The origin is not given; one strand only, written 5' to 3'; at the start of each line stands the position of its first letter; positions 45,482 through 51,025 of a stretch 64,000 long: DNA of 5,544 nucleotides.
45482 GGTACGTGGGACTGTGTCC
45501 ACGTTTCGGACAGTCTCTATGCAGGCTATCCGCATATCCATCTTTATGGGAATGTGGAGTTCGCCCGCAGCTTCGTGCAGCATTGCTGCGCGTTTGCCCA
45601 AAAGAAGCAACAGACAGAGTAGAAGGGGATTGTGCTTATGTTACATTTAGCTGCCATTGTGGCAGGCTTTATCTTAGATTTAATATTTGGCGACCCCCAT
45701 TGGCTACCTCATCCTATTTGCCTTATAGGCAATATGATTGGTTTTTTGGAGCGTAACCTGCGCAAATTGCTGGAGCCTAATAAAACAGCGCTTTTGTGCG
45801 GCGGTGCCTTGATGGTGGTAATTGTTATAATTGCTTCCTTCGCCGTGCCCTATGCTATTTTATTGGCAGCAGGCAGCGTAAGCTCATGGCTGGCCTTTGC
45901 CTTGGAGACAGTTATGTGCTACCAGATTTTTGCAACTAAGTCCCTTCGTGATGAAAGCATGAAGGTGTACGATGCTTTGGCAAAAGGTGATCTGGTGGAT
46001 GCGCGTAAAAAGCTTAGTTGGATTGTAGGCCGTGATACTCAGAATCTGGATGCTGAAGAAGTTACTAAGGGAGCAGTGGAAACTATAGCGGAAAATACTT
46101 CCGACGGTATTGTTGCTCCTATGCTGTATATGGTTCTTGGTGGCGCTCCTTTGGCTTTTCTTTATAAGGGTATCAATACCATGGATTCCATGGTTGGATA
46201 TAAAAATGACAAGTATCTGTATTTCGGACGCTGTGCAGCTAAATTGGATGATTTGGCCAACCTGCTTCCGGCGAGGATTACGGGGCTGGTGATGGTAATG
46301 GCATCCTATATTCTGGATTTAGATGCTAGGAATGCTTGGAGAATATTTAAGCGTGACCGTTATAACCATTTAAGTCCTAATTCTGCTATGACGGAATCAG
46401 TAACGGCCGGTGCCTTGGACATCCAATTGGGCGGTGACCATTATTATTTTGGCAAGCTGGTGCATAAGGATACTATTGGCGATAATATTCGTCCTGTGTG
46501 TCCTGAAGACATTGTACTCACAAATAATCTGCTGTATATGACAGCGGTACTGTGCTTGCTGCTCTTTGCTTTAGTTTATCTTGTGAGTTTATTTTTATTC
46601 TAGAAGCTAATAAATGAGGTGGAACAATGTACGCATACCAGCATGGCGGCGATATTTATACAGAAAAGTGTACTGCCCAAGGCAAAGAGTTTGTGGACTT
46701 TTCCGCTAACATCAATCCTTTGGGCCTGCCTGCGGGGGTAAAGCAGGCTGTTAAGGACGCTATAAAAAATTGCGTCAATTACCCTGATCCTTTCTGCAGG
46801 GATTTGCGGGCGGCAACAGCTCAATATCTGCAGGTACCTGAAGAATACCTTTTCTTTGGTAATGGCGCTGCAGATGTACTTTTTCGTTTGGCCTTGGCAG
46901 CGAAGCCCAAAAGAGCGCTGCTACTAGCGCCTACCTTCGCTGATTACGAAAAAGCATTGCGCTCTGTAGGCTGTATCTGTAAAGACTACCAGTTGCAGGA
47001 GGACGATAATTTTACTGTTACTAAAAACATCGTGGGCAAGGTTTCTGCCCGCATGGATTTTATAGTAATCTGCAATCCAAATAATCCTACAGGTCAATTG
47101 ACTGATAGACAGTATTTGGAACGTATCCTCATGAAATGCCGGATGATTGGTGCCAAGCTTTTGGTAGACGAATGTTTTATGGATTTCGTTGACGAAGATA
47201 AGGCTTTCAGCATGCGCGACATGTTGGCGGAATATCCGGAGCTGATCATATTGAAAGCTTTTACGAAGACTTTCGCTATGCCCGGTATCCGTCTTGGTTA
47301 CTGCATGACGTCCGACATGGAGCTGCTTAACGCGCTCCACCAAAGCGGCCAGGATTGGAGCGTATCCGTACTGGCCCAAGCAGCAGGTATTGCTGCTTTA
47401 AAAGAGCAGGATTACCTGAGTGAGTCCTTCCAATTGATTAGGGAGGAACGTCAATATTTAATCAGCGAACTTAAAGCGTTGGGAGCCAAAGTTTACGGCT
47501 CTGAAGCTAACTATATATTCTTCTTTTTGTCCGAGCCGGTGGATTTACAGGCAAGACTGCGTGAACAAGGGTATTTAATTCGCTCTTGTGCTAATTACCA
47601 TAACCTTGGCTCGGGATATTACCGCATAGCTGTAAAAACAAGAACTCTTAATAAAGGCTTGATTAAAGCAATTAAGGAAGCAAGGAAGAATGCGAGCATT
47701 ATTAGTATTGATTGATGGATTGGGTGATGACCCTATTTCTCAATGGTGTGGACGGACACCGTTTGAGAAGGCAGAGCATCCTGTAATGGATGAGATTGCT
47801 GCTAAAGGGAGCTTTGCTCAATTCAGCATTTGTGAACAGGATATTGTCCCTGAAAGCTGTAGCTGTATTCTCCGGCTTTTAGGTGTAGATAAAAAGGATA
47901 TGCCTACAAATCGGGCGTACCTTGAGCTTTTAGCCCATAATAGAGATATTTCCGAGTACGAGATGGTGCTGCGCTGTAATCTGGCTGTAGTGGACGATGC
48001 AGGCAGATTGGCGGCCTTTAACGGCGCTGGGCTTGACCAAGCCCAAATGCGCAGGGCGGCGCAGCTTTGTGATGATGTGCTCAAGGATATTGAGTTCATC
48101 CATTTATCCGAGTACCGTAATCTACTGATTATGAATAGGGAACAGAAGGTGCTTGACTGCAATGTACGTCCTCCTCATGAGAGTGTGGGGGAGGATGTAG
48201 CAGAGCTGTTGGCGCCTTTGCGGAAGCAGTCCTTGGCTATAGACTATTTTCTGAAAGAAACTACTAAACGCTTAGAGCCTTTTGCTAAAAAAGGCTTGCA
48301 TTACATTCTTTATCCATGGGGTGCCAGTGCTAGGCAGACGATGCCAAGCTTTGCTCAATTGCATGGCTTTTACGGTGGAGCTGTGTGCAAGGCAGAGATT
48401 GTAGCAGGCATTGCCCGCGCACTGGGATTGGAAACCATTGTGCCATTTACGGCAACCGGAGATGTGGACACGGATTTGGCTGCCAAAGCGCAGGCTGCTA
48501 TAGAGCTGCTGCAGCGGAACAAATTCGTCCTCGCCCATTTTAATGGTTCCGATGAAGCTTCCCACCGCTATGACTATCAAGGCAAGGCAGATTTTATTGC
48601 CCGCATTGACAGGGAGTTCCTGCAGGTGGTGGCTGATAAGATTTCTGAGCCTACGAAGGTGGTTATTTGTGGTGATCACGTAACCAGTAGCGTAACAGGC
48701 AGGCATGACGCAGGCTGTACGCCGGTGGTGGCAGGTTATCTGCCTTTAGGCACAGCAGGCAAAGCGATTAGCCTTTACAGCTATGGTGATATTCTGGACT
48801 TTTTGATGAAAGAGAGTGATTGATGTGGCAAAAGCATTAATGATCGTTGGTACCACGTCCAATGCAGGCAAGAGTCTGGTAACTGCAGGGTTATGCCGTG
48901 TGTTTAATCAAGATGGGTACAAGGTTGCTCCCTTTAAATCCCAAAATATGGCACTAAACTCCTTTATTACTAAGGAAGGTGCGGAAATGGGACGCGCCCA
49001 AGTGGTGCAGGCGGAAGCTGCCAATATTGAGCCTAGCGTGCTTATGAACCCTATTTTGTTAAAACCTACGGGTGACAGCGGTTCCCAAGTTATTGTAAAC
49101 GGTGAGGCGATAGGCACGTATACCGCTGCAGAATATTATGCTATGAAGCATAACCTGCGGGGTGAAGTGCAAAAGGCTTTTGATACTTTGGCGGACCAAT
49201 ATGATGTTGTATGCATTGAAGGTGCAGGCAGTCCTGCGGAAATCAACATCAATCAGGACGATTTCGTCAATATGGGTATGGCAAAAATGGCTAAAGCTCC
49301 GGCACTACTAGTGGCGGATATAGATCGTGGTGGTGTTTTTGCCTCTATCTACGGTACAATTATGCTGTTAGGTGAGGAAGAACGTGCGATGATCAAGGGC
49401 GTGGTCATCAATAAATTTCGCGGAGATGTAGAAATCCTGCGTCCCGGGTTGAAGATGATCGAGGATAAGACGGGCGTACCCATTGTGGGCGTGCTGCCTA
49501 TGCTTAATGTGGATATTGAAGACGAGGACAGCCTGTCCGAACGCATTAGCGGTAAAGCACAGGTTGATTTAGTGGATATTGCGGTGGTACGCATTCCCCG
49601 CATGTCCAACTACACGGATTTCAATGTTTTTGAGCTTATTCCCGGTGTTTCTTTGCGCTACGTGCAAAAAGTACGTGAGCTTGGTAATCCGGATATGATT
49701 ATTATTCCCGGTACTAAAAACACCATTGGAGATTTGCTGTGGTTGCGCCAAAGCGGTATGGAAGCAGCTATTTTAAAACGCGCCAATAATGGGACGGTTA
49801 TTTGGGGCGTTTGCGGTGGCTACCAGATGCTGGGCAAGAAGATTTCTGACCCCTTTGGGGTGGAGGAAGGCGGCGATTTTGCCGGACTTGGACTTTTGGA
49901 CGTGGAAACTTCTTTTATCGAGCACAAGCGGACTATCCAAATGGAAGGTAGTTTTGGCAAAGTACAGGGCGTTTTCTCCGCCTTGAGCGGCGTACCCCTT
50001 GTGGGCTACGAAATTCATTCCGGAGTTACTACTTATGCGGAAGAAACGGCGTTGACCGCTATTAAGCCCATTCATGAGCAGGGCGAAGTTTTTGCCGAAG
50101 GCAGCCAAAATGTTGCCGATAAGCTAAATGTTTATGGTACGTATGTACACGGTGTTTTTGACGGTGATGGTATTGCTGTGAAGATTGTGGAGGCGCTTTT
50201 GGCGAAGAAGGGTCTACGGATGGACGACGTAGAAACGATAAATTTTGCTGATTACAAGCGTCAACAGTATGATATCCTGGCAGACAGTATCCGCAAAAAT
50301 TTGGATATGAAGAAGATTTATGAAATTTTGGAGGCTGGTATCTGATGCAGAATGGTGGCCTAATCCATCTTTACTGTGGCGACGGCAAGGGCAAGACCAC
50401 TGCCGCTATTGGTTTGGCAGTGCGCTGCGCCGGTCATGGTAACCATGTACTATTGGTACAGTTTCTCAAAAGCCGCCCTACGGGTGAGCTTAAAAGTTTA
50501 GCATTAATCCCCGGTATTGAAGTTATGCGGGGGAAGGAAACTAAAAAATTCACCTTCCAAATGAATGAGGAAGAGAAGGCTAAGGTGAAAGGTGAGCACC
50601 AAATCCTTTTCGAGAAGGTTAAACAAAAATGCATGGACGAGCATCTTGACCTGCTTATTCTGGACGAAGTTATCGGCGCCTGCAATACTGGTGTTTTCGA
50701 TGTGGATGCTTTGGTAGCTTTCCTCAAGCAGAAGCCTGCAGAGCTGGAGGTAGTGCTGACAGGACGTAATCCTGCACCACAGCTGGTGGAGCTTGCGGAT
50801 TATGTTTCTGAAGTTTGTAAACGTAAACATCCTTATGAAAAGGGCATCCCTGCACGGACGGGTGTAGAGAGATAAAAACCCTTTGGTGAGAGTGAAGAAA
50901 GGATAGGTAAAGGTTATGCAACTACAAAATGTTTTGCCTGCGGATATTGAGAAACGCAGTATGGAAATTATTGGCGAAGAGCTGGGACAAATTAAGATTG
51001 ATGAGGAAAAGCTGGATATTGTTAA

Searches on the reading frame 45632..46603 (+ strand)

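Call 6: search_protein_families(library=pfam, proteins=[window:45632-46603:+])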
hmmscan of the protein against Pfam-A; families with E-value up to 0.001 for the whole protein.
window:45632-46603:+ (323 aa): 1 family
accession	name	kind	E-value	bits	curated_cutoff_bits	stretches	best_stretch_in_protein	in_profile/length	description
PF03186.18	CobD_Cbib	-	7.3e-107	357.3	34.4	1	10-300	2-281/282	CobD/Cbib protein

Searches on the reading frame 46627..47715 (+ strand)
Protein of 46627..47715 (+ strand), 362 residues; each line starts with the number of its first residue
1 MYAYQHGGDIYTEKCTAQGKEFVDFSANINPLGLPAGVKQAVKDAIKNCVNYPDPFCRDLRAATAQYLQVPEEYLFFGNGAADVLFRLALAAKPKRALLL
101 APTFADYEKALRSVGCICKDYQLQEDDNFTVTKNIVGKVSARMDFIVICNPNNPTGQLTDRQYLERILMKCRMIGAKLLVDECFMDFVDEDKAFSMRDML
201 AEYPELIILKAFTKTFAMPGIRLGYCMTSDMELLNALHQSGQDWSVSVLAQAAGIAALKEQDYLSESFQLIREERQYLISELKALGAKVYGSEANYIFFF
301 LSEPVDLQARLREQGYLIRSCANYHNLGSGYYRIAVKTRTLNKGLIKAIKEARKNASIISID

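Call 6: search_protein_families(library=pfam, proteins=[window:46627-47715:+])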
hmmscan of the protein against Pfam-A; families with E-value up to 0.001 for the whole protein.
window:46627-47715:+ (362 aa): 1 family
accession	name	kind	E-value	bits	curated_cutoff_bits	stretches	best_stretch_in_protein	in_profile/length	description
PF00155.27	Aminotran_1_2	-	2.3e-50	172.3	19.7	1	21-349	2-361/361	Aminotransferase class I and II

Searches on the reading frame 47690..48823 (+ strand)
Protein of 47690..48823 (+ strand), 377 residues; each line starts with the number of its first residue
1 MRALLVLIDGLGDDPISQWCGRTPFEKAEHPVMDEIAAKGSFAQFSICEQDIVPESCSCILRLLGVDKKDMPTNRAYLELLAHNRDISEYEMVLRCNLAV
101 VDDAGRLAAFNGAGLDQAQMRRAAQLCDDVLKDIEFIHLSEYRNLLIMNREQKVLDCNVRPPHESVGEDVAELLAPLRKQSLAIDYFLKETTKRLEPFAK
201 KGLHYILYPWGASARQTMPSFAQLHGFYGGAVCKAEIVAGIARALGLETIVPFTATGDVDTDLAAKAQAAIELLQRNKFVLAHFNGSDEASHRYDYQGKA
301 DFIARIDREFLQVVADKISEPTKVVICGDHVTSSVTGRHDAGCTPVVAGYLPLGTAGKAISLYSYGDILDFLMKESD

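Call 6: search_protein_families(library=pfam, proteins=[window:47690-48823:+])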
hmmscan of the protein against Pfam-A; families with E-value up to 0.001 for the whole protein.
window:47690-48823:+ (377 aa): 2 families
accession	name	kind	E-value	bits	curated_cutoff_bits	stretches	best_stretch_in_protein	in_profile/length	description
PF01676.23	Metalloenzyme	-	1.4e-20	74.3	24.3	1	1-347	1-219/252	Metalloenzyme superfamily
PF10143.14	PhosphMutase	-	2.1e-15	57.5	21.5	1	37-193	1-162/170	2,3-bisphosphoglycerate-independent phosphoglycerate mutase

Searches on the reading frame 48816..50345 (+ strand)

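Call 6: search_protein_families(library=pfam, proteins=[window:48816-50345:+])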
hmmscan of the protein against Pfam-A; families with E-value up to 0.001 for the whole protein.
window:48816-50345:+ (509 aa): 4 families
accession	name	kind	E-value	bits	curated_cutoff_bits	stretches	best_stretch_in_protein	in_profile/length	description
PF07685.20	GATase_3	-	8e-52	176.2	27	1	254-451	1-194/196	CobB/CobQ-like glutamine amidotransferase domain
PF01656.29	CbiA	-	1.3e-21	77.3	25.4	1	8-229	1-111/125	CobQ/CobB/MinD/ParA nucleotide binding domain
PF13500.12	AAA_26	-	2.1e-19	70.6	27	1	6-231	1-192/198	AAA domain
PF01174.25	SNO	-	4.1e-05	24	27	1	281-364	23-99/188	SNO glutamine amidotransferase family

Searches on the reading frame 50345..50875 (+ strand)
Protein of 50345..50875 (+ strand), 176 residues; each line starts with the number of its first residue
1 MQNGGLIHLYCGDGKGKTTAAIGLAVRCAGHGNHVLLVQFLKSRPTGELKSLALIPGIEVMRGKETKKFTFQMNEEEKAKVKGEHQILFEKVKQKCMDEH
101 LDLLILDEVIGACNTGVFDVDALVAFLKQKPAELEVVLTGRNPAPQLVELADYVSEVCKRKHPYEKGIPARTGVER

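Call 5: search_protein_families(library=pfam, proteins=[window:50345-50875:+])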
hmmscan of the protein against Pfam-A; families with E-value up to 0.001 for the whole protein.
window:50345-50875:+ (176 aa): 1 family
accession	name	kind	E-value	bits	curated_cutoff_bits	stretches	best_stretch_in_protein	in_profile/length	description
PF02572.21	CobA_CobO_BtuR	-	1.1e-56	192.1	25.7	1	5-175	3-171/172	ATP:corrinoid adenosyltransferase BtuR/CobO/CobP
